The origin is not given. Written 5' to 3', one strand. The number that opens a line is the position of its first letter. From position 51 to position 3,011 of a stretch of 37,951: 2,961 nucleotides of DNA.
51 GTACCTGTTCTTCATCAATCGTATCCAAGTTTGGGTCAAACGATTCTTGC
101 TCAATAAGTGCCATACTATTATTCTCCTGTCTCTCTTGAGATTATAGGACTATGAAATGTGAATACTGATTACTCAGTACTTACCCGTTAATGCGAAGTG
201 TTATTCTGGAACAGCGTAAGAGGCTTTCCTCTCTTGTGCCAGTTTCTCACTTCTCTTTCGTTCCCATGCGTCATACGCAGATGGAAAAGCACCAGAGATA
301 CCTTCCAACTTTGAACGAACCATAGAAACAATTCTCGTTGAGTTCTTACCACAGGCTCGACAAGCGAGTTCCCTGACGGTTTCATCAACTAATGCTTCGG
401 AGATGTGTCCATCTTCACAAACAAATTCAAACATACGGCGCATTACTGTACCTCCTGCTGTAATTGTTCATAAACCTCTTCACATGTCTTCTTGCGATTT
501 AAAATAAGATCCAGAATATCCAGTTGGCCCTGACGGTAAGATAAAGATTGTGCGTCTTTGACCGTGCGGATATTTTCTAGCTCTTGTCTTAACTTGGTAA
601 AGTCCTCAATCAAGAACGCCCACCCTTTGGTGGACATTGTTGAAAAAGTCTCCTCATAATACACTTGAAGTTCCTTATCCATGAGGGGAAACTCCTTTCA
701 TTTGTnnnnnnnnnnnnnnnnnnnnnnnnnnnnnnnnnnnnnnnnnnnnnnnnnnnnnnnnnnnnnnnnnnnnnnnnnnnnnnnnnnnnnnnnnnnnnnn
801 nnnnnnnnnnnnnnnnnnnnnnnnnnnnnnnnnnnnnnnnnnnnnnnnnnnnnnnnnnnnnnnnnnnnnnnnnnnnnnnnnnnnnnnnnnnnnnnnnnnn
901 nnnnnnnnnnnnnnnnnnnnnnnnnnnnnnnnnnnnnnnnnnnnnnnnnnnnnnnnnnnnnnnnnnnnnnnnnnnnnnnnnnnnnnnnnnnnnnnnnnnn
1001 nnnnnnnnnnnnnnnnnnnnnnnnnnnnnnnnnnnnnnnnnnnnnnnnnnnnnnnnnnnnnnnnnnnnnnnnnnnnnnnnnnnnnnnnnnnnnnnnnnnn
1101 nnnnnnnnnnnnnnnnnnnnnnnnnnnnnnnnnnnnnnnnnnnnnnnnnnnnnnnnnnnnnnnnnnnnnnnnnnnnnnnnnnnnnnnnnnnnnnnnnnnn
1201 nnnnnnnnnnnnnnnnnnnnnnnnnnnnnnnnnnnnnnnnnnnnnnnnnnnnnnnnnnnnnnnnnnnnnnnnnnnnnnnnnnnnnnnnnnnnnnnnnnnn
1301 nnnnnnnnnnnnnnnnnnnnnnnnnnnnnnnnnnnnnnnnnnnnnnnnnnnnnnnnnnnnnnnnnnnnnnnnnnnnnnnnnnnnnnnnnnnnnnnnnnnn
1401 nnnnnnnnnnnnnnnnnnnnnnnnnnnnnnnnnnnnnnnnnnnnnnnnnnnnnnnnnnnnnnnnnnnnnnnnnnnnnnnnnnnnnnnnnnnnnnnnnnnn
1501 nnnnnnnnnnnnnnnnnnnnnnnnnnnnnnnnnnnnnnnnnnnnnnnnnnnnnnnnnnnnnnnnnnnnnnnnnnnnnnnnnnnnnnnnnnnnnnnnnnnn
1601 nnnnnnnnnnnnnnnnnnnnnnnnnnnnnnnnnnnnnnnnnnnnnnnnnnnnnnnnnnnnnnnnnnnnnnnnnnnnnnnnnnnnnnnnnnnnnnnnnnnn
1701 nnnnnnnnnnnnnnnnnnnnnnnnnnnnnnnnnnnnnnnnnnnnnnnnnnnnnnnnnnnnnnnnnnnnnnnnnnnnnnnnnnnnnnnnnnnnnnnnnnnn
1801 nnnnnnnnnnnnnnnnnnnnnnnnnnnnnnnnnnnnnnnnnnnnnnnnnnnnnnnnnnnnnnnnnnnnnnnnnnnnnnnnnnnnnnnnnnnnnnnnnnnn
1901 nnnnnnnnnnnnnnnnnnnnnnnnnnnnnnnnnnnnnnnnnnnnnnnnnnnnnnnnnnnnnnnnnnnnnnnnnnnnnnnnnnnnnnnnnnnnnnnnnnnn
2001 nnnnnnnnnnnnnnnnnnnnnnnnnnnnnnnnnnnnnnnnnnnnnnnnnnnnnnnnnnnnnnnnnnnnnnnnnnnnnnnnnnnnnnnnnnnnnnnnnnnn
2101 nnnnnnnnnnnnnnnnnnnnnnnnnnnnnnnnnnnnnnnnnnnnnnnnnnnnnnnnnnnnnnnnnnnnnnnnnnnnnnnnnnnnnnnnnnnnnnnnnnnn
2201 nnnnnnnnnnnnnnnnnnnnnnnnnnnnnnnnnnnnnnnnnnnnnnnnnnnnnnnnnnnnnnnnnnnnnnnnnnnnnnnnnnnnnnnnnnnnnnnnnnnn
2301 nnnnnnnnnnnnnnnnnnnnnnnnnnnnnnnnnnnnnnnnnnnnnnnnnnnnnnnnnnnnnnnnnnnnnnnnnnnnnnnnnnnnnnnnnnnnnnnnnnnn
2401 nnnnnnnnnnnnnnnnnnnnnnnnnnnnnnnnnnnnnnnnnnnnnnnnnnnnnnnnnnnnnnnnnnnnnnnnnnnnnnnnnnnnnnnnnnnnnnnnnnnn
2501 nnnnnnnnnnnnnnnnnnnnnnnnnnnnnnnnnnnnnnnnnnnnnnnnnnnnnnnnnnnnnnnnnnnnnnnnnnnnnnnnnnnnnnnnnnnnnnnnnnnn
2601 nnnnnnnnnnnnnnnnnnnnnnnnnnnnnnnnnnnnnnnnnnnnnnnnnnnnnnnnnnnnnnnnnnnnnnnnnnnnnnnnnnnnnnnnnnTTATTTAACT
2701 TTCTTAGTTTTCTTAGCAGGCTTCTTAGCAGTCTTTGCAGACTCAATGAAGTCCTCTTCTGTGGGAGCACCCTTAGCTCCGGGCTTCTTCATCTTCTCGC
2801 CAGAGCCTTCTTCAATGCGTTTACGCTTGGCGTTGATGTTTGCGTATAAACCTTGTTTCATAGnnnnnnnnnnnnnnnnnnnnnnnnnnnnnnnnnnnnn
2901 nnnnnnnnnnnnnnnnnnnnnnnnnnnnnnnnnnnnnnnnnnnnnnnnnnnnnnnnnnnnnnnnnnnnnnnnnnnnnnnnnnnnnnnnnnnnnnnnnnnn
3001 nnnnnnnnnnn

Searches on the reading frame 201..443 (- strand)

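Call 9: search_protein_families(library=phrogs, proteins=[window:201-443:-])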
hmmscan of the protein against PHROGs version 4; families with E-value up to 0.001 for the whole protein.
window:201-443:- (80 aa): 1 family
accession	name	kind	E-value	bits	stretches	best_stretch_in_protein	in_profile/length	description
phrog_22080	-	unknown function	2.2e-06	28.5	1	1-46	1-46/74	-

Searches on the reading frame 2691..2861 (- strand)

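Call 9: search_protein_families(library=phrogs, proteins=[window:2691-2861:-])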
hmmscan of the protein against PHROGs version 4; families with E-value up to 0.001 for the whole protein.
window:2691-2861:- (56 aa): 3 families
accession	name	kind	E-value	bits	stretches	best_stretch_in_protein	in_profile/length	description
phrog_16028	-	unknown function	2.8e-25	89.3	1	1-48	2-49/50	-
phrog_22379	-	unknown function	4.1e-06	27.3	1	2-48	339-380/435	-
phrog_11180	-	unknown function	6e-05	24.6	1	2-51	14-58/141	-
